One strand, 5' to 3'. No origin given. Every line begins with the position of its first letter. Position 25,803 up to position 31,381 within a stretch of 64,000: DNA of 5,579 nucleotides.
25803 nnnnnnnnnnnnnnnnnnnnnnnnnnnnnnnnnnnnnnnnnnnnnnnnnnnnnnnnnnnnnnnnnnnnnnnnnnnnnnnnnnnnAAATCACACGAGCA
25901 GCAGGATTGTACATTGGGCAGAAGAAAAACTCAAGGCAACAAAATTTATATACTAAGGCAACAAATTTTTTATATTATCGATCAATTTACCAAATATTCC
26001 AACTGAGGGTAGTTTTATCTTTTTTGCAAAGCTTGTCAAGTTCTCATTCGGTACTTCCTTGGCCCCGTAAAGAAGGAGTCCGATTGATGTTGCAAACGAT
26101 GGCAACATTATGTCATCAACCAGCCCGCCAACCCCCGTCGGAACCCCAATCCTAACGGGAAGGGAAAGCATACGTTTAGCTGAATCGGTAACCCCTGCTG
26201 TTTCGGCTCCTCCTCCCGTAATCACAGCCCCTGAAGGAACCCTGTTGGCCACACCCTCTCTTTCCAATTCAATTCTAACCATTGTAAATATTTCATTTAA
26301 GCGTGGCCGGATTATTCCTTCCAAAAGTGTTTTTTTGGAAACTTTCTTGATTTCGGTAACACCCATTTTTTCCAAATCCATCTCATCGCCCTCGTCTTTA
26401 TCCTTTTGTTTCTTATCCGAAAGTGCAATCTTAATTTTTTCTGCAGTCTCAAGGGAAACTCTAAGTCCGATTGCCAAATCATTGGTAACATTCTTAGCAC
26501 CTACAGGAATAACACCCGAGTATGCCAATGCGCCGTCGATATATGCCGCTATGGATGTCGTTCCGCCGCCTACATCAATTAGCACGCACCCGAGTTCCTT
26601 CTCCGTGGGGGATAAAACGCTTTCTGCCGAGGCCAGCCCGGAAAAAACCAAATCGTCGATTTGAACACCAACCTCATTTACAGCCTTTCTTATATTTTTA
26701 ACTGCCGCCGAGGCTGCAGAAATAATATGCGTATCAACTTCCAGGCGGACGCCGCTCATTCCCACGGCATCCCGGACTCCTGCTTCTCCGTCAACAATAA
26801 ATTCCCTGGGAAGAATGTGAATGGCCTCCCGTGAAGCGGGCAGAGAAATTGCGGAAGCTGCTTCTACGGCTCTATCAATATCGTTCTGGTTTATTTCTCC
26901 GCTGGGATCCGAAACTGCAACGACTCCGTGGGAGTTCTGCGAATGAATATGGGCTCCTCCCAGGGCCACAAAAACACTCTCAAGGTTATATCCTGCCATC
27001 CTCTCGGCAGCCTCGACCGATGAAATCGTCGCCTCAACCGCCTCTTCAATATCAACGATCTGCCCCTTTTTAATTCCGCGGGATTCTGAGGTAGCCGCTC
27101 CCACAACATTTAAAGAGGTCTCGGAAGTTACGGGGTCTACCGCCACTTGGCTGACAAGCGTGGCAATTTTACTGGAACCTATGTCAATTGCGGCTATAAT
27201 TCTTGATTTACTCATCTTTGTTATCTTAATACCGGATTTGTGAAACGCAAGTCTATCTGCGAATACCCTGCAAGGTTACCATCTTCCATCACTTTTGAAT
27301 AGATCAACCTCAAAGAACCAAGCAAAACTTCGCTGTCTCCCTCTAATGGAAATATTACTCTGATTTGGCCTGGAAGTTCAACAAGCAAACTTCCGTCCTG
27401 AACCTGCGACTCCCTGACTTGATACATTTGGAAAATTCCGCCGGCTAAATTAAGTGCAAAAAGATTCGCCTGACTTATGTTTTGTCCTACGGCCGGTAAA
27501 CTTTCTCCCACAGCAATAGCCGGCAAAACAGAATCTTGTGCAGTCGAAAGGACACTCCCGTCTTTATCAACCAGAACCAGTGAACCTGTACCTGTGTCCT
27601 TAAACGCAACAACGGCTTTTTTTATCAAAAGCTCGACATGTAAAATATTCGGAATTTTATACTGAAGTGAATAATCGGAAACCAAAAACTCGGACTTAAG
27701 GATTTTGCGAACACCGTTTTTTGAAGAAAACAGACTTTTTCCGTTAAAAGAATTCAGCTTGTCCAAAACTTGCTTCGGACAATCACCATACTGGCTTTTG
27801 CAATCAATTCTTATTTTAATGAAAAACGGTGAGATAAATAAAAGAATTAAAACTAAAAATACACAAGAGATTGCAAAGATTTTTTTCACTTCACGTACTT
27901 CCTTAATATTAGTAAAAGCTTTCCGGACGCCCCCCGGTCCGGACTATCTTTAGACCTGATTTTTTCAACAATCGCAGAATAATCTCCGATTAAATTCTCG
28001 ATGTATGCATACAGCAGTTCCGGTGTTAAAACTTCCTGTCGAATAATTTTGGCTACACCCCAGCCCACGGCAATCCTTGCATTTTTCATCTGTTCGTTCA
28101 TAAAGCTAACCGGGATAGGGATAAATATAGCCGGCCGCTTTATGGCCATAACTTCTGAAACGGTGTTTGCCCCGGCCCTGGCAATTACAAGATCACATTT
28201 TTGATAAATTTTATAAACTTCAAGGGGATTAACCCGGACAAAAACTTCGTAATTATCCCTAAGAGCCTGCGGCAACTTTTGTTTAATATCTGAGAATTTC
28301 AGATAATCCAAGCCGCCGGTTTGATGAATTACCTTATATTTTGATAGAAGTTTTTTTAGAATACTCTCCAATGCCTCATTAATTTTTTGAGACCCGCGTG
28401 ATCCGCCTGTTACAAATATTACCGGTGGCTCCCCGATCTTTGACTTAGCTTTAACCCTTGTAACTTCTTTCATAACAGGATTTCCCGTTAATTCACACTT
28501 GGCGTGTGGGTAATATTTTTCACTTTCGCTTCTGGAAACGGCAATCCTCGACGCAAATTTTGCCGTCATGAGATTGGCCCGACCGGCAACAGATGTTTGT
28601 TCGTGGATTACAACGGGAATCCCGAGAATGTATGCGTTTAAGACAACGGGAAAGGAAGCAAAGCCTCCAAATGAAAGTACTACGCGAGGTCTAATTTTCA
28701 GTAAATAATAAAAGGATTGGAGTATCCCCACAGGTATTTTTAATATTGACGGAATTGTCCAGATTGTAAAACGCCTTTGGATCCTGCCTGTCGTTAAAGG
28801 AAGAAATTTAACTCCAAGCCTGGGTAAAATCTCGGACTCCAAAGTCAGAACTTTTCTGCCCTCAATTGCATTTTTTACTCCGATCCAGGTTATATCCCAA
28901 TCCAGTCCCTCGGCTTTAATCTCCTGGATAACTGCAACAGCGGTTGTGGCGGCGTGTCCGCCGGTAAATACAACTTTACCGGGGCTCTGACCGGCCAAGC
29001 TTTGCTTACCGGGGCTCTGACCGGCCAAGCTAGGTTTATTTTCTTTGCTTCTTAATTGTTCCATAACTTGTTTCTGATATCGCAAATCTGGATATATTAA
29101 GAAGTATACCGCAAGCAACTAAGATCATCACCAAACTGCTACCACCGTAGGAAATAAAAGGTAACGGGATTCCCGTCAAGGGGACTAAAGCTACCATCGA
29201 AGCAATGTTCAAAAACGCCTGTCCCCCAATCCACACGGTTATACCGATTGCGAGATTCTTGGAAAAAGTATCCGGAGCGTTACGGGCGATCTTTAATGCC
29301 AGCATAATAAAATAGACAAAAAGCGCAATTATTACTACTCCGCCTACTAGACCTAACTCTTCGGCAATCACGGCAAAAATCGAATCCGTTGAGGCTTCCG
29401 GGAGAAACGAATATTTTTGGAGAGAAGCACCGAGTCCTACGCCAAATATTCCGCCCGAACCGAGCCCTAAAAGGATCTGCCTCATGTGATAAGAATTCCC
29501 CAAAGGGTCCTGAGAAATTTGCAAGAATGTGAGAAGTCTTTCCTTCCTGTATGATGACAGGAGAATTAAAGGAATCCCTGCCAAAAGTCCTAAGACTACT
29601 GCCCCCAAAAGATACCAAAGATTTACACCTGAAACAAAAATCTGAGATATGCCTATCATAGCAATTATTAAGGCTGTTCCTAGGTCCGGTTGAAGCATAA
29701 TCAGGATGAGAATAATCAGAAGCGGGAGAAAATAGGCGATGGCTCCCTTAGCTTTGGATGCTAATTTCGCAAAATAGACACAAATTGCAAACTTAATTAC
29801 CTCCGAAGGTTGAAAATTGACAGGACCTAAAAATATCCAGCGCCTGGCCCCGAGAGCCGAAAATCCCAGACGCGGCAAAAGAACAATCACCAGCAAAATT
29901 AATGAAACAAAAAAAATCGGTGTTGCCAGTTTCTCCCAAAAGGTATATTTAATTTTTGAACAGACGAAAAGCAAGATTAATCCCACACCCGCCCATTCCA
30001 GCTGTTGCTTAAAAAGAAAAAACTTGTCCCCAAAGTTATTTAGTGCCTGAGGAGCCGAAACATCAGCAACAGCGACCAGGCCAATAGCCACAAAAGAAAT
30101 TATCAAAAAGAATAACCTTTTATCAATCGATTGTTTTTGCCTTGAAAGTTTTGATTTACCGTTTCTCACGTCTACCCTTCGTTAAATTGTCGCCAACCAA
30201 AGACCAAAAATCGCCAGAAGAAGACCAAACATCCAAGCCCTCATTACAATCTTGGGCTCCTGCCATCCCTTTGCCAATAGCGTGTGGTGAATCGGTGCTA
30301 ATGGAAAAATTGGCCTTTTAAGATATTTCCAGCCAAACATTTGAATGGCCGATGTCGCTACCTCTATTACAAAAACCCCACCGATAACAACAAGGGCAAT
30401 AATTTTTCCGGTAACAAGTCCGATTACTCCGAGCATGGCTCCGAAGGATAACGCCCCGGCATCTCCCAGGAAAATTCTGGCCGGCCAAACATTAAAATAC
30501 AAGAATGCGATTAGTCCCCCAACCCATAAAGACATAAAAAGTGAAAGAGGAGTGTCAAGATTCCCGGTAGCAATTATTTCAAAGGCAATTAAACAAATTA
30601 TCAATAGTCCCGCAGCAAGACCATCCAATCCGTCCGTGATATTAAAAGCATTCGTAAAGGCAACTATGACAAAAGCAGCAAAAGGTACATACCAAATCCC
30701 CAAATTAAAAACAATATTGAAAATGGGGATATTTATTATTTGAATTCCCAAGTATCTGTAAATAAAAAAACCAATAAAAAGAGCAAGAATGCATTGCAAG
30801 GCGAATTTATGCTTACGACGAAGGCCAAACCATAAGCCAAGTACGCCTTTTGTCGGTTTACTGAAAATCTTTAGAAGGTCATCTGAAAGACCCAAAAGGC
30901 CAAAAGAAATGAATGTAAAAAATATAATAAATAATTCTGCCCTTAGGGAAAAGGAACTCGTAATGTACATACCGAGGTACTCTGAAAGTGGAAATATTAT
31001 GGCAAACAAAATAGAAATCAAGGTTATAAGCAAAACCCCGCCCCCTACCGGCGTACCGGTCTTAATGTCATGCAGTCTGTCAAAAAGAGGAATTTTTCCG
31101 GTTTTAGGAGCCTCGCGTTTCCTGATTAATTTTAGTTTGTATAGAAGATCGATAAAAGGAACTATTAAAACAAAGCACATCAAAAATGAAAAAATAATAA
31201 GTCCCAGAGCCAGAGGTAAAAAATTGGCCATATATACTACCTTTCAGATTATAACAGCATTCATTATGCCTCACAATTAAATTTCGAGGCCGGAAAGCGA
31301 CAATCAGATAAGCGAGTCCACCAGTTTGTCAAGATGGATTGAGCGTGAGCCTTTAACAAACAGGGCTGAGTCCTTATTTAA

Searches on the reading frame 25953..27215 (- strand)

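Call 10: search_protein_families(library=pfam, proteins=[window:25953-27215:-])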
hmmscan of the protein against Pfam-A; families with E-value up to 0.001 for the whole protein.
window:25953-27215:- (420 aa): 3 families
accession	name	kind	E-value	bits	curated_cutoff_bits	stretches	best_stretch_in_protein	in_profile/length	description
PF14450.12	FtsA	-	6.9e-31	107.7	31.8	1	211-379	1-127/127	Cell division protein FtsA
PF02491.25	SHS2_FTSA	-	1.3e-29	102.8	25.4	1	87-165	1-78/79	SHS2 domain inserted in FTSA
PF06723.19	MreB_Mbl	-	7.9e-08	31.9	27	1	174-357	111-304/327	MreB/Mbl protein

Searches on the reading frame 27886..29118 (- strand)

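Call 10: search_protein_families(library=pfam, proteins=[window:27886-29118:-])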
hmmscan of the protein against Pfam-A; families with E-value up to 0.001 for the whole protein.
window:27886-29118:- (410 aa): 2 families
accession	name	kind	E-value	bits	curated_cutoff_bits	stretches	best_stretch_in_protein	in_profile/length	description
PF04101.22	Glyco_tran_28_C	-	1.4e-27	97.2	22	1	233-379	1-143/166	Glycosyltransferase family 28 C-terminal domain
PF03033.26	Glyco_transf_28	-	3.7e-20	72.8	26.2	1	52-193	8-138/139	Glycosyltransferase family 28 N-terminal domain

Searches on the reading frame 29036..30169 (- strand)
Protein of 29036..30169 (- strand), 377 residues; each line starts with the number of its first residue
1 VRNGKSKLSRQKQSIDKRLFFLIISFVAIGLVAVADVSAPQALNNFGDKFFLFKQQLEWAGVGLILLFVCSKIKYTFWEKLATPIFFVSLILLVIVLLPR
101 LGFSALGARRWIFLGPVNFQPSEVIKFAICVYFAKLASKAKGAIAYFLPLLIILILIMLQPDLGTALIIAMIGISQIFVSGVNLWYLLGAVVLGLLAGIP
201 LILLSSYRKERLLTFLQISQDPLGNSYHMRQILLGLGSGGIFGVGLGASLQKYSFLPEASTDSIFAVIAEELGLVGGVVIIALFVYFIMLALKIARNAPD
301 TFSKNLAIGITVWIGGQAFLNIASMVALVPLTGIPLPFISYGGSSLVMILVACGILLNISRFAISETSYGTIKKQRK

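Call 10: search_protein_families(library=pfam, proteins=[window:29036-30169:-])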
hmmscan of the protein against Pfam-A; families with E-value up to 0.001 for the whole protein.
window:29036-30169:- (377 aa): 1 family
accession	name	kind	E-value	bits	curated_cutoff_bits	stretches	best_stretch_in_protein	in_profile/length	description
PF01098.24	FTSW_RODA_SPOVE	-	4.4e-99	332.3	26.4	1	19-362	3-353/356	Cell cycle protein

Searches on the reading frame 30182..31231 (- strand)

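Call 10: search_protein_families(library=pfam, proteins=[window:30182-31231:-])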
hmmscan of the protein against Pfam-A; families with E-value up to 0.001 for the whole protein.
window:30182-31231:- (349 aa): 1 family
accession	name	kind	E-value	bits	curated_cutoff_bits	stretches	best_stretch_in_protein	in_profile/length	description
PF00953.26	Glycos_transf_4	-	4.2e-31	108.5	27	1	101-273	2-158/160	Glycosyl transferase family 4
